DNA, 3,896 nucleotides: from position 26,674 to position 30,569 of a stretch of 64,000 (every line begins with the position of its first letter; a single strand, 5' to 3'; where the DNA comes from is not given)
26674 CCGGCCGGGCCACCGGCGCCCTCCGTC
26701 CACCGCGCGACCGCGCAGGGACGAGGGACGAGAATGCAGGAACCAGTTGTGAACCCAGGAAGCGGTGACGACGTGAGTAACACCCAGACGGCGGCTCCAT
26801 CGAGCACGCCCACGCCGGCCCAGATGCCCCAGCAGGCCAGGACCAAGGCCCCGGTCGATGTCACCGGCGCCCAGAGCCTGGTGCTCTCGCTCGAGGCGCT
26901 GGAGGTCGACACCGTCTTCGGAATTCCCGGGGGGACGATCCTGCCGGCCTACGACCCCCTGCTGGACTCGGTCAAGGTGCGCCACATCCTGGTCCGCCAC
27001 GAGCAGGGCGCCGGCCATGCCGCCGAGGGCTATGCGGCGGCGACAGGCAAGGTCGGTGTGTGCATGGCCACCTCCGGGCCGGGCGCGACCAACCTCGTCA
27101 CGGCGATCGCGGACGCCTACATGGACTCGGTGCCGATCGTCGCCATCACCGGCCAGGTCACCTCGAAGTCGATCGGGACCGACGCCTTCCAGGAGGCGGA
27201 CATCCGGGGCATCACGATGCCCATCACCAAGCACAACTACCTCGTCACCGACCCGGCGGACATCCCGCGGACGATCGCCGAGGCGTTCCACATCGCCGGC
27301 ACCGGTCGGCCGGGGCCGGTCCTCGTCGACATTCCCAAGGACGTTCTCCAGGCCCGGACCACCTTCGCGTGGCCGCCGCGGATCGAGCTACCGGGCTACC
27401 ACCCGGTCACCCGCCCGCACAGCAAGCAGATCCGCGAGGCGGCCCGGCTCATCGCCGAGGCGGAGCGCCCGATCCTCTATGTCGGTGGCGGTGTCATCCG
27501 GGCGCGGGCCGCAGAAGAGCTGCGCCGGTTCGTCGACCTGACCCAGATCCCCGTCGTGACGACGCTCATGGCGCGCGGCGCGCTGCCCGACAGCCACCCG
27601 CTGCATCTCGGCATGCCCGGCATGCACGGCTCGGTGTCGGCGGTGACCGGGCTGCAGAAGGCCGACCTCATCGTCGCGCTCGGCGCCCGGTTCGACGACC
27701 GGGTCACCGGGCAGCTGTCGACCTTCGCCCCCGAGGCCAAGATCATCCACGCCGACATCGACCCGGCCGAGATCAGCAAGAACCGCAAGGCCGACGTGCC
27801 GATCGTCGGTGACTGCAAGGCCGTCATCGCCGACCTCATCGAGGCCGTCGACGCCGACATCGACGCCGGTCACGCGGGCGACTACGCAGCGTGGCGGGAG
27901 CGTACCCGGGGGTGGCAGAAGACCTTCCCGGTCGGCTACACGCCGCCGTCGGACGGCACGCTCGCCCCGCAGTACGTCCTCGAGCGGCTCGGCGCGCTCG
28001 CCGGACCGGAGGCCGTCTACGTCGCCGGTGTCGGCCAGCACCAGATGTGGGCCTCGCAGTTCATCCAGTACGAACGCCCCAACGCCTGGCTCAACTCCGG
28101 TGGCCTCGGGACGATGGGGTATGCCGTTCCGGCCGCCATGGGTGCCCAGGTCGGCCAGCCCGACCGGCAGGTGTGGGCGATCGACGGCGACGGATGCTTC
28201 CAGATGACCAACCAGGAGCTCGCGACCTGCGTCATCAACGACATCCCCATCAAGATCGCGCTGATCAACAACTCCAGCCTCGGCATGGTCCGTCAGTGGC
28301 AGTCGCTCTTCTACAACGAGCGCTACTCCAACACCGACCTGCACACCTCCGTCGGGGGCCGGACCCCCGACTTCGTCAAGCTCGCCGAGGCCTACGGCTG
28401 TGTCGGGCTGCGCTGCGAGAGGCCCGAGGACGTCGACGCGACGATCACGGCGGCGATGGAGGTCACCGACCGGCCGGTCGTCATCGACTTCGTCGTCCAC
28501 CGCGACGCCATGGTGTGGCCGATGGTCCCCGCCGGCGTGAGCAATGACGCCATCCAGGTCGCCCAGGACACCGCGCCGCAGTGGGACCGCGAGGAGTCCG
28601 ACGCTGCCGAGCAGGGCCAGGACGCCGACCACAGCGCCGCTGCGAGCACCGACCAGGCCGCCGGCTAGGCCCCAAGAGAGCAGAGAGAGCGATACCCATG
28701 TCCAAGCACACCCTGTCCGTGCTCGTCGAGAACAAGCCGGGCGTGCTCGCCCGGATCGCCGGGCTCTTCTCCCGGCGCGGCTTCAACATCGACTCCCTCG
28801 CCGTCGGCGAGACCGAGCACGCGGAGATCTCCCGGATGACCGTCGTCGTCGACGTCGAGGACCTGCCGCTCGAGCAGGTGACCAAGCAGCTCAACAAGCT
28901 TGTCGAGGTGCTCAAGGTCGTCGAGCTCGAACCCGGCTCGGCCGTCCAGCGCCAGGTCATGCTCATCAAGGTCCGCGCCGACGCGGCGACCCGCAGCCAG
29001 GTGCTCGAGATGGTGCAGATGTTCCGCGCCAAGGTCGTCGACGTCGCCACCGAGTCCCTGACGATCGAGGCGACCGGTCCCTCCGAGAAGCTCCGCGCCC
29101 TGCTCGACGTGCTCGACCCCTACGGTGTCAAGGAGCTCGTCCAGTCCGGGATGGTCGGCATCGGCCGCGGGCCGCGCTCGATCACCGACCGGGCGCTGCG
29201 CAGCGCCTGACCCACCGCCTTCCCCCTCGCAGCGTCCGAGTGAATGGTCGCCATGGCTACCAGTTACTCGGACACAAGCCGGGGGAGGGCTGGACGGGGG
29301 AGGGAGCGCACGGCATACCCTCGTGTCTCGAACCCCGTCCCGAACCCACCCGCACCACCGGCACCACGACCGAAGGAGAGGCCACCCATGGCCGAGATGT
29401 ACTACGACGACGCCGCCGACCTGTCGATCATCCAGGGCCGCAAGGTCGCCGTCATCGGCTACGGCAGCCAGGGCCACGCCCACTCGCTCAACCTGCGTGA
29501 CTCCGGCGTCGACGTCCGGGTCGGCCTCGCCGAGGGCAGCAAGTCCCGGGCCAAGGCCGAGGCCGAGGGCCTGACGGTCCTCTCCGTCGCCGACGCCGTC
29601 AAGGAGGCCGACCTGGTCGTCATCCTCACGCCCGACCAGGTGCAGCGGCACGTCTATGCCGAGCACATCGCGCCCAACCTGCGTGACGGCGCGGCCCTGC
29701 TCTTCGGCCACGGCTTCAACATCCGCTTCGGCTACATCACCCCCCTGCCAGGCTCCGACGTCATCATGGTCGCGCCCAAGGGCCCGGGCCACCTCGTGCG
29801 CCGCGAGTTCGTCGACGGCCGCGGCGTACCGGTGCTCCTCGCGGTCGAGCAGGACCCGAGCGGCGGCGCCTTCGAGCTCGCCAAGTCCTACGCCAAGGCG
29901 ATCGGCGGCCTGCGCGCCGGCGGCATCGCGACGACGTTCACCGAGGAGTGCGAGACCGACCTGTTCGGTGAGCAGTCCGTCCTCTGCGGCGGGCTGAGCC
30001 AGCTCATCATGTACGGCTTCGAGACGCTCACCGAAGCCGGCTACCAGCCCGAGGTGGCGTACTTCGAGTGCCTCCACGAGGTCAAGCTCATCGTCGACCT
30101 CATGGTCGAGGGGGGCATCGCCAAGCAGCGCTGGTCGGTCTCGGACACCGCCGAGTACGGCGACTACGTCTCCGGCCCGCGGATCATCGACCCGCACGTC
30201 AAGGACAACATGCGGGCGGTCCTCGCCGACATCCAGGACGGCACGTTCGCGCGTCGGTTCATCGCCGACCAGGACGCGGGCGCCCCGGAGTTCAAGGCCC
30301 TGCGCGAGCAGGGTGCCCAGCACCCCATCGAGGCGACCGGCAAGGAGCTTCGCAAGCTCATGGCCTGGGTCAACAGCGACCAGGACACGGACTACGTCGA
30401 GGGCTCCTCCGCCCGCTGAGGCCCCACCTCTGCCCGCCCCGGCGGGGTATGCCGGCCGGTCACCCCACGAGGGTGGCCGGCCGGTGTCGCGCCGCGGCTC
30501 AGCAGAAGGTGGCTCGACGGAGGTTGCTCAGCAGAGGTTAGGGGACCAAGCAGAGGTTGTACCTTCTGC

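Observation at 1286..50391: Hyper-abundant 8-mer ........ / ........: about 39 exact copies in 50 kb, frame-independent, intergenic-enriched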

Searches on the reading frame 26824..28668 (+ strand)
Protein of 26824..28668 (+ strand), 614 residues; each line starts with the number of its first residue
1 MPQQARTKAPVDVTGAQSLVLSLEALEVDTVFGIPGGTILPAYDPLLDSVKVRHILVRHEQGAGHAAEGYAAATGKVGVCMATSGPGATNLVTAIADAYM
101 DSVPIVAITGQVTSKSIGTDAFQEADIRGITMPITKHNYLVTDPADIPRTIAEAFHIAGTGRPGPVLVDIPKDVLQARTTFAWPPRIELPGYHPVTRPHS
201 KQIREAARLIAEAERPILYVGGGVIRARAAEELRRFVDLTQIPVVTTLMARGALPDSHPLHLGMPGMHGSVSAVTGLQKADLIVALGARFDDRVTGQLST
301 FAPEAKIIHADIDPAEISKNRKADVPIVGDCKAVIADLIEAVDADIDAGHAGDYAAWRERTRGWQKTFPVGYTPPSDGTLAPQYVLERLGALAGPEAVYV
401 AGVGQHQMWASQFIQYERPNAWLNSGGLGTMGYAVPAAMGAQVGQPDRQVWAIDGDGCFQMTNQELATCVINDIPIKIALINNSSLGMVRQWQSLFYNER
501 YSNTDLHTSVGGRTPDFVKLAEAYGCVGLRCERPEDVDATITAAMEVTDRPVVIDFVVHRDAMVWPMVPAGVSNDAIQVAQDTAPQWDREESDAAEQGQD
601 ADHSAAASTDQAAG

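Call 49: search_protein_families(library=pfam, proteins=[window:26824-28668:+], max_evalue=0.00001)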
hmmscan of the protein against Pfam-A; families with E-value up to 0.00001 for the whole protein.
window:26824-28668:+ (614 aa): 3 families
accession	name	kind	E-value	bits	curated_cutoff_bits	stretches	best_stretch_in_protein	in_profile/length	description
PF02775.26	TPP_enzyme_C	-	4.5e-56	189.3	21.9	1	402-556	1-151/151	Thiamine pyrophosphate enzyme, C-terminal TPP binding domain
PF00205.28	TPP_enzyme_M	-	3.8e-53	179.3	30.4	1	203-338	1-137/137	Thiamine pyrophosphate enzyme, central domain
PF02776.23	TPP_enzyme_N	-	1.5e-39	134.9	26.8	1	14-127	2-116/119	Thiamine pyrophosphate enzyme, N-terminal TPP binding domain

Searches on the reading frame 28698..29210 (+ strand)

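Call 49: search_protein_families(library=pfam, proteins=[window:28698-29210:+], max_evalue=0.00001)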
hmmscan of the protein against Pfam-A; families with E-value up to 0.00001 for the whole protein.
window:28698-29210:+ (170 aa): 5 families
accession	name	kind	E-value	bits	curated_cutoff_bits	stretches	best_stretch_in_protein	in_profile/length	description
PF22629.2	ACT_AHAS_ss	-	5.4e-28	97.4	27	1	6-73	1-67/67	AHAS small subunit-like ACT domain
PF10369.15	ALS_ss_C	-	2.1e-27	95.4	23.2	1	85-158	1-74/74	Small subunit of acetolactate synthase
PF01842.31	ACT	-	5.1e-18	65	27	1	4-69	1-65/66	ACT domain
PF13710.12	ACT_5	-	4e-17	62.2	27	1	13-74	2-62/62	ACT domain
PF13291.12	ACT_4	-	3.4e-07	31.3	27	1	5-74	8-78/80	ACT domain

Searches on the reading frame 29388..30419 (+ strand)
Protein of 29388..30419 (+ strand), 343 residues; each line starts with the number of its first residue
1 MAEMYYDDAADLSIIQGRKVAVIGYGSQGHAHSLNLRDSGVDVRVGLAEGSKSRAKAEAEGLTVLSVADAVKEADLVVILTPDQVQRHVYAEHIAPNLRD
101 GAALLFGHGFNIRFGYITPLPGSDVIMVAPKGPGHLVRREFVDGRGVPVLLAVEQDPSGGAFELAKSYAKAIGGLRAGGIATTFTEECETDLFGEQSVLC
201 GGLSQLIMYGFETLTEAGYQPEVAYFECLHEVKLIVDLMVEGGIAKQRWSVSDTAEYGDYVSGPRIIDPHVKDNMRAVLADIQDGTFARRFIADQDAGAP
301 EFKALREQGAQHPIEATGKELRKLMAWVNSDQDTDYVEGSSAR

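Call 11: find_related_loci(query=window:29388-30419:+, collection=genome_contigs, flank=10000)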
Query window:29388-30419:+ (343 aa) in genome_contigs; peptide patterns used: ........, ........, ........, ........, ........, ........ (x = any residue, [..] = any of these).
600 stretches matched a pattern (row limit reached: there are more); 594 encode a relative of the query (tblastn E <= 1e-3); the best 80 are kept; 80 distinct loci.
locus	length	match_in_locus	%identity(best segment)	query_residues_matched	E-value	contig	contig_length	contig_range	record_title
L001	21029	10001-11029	94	1-343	0e+0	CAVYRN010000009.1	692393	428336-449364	MAG: uncultured Actinomycetota bacterium isolate MFD05684.bin.1.305 genome assembly, contig: contig_37599, whole genome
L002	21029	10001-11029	84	1-343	0e+0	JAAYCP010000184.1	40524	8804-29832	MAG: Actinomycetales bacterium isolate AS06rmzACSIP_463 202411_AS06, whole genome shotgun sequence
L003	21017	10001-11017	87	1-340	0e+0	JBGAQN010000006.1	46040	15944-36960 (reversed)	MAG: Dermatophilaceae bacterium isolate MAG_MBR_AS.62 MBRAS-62_scaffold_907, whole genome shotgun sequence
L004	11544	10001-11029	85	1-343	0e+0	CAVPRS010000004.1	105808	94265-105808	MAG: uncultured Actinomycetota bacterium isolate MFD10113.bin.2.163 genome assembly, contig: contig_27447, whole genome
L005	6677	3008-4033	86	1-343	0e+0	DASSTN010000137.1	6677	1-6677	MAG TPA_asm: Intrasporangium sp. isolate SMAG_U542 k141_571722, whole genome shotgun sequence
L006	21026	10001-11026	86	1-343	0e+0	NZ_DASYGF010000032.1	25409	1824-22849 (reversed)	MAG: Pedococcus sp. isolate SMAG_U4206 k141_706625, whole genome shotgun sequence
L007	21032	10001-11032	81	1-343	0e+0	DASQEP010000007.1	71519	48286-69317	MAG TPA_asm: Dermatophilaceae bacterium isolate SMAG_U11757 k141_821701, whole genome shotgun sequence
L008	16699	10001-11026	80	1-343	0e+0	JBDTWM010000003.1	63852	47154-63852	MAG: Dermatophilaceae bacterium isolate cluster3_bin.92 NODE_985_length_63852_cov_13.644482, whole genome shotgun sequen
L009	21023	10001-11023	79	1-343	0e+0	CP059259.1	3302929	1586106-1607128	MAG: Nocardioidaceae bacterium isolate SSC3 chromosome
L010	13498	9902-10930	77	1-343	0e+0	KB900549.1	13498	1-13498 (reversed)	actinobacterium SCGC AAA028-A23 genomic scaffold A28A23DRAFT_NODE-unique_18_len_13498.18, whole genome shotgun sequence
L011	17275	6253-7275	78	1-343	0e+0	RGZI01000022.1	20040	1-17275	MAG: Actinomycetota bacterium isolate WBA_3_178 contig_100_21, whole genome shotgun sequence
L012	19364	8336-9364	77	1-343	0e+0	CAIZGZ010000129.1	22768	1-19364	MAG: uncultured actinobacterium isolate C-2_bin-489 genome assembly, contig: bin-489:129/226, whole genome shotgun seque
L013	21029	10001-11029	78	1-343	0e+0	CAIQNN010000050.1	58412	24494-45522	MAG: uncultured actinobacterium isolate Ki1-1-6m_bin-0760 genome assembly, contig: bin-0760:50/65, whole genome shotgun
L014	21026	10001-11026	78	1-343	4e-180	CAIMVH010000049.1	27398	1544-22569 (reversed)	MAG: uncultured actinobacterium isolate ErkenSummer_bin-4304 genome assembly, contig: bin-4304:049/181, whole genome sho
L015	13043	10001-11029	76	1-343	4e-180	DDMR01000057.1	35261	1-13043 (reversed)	MAG TPA_asm: Actinobacteria bacterium UBA2541 UBA2541_contig_5057, whole genome shotgun sequence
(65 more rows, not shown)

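Call 26: find_encoding_contigs(protein=window:29388-30419:+, flank=10000, max_places=6)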
Protein window:29388-30419:+ (343 aa): no gene with exactly this product is on record in the collection.
